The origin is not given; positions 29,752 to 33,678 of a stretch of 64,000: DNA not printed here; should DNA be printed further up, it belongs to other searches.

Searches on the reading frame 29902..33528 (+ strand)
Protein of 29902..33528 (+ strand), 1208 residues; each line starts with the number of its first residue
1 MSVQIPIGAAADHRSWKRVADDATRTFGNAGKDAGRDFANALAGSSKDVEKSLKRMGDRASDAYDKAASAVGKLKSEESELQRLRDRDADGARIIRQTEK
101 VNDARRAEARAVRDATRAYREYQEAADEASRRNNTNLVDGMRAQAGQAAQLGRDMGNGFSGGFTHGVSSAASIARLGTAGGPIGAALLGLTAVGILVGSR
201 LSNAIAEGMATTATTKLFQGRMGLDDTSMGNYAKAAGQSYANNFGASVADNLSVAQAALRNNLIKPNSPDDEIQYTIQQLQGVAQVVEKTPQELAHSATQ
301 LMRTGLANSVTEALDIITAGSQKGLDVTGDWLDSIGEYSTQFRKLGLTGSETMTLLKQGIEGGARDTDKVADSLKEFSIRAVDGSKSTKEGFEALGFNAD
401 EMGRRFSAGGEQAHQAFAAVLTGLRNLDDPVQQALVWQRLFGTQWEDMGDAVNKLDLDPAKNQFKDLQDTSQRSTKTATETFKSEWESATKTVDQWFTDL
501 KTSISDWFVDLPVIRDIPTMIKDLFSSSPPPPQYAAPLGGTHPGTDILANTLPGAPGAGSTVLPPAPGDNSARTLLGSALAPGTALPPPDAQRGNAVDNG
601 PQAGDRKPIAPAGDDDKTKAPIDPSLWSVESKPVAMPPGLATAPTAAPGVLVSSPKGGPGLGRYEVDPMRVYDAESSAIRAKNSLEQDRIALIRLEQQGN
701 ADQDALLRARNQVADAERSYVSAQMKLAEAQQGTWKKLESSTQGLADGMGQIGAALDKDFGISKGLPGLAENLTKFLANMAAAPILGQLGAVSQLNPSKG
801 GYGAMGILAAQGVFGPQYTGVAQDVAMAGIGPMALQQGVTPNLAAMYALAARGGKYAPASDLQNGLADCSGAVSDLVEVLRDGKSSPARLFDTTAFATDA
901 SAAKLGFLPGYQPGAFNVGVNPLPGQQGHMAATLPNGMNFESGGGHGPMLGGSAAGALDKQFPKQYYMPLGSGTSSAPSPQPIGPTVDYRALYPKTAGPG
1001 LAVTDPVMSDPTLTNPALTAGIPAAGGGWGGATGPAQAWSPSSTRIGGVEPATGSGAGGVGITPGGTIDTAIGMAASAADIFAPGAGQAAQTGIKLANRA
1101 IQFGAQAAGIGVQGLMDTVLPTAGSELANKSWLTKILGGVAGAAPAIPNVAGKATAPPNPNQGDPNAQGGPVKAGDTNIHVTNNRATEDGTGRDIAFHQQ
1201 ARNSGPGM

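Call 84: search_protein_families(library=pfam, max_evalue=0.001, proteins=[window:29902-33528:+])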
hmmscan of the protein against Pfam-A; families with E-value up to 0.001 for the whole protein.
window:29902-33528:+ (1208 aa): 1 family
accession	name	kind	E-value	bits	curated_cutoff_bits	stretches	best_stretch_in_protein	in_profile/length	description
PF10145.14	PhageMin_Tail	-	4.9e-21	76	33.2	1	241-442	4-201/201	Phage-related minor tail protein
